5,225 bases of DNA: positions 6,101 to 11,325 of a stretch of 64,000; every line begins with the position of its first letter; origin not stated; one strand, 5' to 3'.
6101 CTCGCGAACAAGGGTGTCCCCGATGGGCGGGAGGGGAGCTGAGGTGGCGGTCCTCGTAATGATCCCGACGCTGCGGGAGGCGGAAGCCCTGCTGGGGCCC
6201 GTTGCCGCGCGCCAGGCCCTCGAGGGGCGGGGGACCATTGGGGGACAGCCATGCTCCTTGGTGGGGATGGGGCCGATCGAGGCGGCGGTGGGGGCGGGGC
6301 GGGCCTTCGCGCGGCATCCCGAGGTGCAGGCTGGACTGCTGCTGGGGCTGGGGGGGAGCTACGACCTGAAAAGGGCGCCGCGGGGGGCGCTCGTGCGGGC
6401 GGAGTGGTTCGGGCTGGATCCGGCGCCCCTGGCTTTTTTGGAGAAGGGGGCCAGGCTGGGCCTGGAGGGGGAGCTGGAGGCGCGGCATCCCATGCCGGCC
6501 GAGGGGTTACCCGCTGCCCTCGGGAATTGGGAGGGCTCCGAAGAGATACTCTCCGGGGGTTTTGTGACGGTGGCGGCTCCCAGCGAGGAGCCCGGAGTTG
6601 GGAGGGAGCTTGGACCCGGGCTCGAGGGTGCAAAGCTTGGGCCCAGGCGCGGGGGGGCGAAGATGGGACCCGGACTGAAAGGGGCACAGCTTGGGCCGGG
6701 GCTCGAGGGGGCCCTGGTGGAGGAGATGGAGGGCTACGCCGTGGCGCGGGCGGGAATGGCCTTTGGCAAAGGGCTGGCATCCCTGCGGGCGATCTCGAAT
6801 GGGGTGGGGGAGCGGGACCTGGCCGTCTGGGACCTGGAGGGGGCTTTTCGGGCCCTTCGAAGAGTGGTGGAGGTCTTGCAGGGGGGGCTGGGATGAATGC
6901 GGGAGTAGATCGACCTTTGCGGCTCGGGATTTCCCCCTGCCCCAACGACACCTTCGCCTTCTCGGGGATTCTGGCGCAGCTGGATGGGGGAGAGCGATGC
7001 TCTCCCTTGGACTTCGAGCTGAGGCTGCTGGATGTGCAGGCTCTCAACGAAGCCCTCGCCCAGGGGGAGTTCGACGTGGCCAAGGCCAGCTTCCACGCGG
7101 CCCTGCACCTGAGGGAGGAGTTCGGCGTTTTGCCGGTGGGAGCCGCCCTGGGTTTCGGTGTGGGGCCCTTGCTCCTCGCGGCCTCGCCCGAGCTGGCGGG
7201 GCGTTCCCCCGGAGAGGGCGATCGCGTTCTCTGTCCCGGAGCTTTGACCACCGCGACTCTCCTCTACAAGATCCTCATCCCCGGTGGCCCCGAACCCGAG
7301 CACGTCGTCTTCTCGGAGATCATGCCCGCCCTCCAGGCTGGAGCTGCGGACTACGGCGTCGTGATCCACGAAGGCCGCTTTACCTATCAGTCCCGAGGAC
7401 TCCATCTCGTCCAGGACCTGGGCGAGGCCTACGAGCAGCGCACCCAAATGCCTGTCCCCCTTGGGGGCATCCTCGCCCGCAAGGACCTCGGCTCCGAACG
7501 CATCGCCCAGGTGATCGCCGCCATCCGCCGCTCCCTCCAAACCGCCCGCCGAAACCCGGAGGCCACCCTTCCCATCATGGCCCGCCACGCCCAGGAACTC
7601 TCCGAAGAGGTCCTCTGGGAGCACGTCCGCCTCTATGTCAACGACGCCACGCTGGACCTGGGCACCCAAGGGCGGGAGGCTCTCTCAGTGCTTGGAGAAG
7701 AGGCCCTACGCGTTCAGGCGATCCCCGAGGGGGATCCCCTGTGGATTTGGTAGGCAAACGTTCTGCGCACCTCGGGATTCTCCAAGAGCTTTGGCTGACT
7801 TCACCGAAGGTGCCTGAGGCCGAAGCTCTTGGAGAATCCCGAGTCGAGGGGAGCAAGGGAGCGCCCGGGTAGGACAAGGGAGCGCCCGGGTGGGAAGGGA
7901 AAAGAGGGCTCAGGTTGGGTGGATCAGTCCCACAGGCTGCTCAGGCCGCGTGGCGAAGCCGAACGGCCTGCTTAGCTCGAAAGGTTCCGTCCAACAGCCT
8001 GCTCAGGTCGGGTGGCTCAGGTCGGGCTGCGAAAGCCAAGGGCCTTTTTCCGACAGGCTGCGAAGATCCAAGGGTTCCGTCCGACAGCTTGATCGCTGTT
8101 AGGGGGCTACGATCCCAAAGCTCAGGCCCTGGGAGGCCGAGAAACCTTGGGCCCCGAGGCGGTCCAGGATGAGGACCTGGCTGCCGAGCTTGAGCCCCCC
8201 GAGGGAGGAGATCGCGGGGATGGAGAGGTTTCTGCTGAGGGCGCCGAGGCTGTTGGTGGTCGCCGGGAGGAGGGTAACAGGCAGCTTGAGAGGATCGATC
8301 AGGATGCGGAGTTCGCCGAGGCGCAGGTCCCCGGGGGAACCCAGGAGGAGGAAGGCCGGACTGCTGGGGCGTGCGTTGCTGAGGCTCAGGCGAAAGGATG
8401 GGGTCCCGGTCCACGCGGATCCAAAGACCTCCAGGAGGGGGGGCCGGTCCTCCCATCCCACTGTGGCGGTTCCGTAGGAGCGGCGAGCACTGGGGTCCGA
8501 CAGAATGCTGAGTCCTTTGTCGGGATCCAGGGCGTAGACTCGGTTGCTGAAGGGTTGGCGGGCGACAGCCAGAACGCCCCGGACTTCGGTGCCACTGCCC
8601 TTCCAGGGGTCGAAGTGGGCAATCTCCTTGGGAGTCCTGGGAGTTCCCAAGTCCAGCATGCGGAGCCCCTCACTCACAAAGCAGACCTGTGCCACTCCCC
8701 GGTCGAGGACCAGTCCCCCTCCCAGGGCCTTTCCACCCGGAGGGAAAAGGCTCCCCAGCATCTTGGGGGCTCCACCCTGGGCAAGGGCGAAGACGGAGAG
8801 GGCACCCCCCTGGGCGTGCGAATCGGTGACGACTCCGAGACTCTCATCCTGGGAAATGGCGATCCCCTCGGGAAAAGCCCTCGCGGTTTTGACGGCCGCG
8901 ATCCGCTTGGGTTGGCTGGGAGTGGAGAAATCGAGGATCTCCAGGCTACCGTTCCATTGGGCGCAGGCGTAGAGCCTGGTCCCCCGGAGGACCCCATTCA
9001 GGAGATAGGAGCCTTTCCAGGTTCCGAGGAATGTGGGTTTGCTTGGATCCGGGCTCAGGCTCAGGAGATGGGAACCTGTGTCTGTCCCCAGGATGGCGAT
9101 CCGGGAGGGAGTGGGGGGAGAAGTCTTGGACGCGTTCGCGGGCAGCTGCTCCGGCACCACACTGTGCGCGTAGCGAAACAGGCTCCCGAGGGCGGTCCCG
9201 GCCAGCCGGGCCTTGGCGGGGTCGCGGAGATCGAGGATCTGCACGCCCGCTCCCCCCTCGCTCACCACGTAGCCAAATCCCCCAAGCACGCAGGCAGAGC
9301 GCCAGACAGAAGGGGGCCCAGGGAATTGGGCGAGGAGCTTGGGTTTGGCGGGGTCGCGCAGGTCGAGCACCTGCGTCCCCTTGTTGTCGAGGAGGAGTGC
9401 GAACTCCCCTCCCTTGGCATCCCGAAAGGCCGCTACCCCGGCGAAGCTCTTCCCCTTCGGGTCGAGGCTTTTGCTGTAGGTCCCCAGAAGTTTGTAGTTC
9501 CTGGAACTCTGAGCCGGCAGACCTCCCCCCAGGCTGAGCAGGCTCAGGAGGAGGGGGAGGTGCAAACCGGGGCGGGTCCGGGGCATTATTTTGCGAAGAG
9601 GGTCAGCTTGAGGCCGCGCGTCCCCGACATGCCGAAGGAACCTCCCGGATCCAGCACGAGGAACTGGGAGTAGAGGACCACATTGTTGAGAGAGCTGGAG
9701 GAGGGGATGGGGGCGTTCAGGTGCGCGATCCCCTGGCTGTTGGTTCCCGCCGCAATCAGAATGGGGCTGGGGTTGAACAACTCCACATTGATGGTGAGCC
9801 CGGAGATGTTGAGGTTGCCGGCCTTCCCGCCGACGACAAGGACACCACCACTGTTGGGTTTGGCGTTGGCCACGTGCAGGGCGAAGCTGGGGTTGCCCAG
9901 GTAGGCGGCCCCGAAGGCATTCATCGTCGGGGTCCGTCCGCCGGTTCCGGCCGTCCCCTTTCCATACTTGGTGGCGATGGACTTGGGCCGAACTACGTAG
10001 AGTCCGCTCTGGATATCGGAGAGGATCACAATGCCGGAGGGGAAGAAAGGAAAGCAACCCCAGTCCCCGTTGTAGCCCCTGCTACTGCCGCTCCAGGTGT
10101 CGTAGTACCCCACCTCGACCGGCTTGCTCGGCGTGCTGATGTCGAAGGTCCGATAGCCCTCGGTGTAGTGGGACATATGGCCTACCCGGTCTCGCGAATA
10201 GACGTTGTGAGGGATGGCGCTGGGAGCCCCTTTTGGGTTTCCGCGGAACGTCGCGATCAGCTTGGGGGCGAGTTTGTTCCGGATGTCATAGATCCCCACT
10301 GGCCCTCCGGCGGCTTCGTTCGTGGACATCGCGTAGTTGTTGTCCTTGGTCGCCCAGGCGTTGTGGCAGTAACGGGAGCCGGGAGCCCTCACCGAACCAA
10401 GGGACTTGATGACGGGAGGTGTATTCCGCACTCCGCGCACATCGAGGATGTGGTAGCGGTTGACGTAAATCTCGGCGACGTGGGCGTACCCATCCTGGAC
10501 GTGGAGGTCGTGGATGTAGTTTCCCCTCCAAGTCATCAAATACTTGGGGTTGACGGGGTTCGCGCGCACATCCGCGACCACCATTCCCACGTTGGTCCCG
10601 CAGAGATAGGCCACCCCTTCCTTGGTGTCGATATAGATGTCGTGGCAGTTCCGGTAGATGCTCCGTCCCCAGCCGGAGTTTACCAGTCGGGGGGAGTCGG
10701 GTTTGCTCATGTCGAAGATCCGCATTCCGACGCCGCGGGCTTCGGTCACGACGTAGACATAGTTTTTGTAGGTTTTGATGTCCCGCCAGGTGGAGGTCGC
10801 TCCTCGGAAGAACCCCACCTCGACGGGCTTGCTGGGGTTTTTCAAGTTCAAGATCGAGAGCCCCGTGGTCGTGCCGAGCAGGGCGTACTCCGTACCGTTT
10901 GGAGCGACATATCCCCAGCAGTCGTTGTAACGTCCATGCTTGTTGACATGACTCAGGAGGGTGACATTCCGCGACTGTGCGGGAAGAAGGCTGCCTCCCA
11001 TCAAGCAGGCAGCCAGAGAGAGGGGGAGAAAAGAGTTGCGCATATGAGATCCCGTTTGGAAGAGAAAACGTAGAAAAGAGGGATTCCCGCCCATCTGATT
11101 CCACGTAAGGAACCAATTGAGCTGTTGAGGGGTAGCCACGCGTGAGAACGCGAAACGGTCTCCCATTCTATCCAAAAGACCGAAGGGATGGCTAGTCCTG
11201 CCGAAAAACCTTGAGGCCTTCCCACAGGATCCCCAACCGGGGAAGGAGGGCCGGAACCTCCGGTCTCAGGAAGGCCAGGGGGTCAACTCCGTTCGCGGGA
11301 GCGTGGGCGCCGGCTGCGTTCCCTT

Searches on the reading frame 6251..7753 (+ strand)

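Call 36: search_protein_families(library=pfam, proteins=[window:6251-7753:+])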
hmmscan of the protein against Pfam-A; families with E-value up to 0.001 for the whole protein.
window:6251-7753:+ (500 aa): 1 family
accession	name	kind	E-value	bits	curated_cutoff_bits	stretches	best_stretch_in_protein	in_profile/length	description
PF02621.19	VitK2_biosynth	-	7.3e-64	216.1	26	1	223-481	1-246/252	Menaquinone biosynthesis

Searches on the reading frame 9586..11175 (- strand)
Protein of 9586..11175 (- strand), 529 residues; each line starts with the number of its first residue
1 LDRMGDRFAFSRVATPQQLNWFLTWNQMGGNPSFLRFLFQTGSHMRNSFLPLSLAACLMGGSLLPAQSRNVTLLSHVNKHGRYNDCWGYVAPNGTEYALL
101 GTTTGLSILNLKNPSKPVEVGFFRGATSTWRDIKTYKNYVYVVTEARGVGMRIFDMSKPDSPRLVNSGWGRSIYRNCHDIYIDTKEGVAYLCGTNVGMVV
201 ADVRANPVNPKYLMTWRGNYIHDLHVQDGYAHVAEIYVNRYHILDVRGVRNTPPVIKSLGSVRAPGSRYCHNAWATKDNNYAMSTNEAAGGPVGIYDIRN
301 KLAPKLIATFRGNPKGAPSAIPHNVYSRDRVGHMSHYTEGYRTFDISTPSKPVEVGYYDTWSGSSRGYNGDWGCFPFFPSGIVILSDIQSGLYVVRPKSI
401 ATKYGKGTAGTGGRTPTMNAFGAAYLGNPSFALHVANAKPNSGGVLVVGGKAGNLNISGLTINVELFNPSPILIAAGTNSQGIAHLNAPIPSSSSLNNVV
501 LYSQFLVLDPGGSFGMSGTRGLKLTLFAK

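Call 36: search_protein_families(library=pfam, proteins=[window:9586-11175:-])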
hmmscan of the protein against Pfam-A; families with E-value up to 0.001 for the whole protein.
window:9586-11175:- (529 aa): 1 family
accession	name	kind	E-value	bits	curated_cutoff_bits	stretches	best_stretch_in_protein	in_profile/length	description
PF08309.17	LVIVD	-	7.1e-07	28.9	20.2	0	345-360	27-42/42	LVIVD repeat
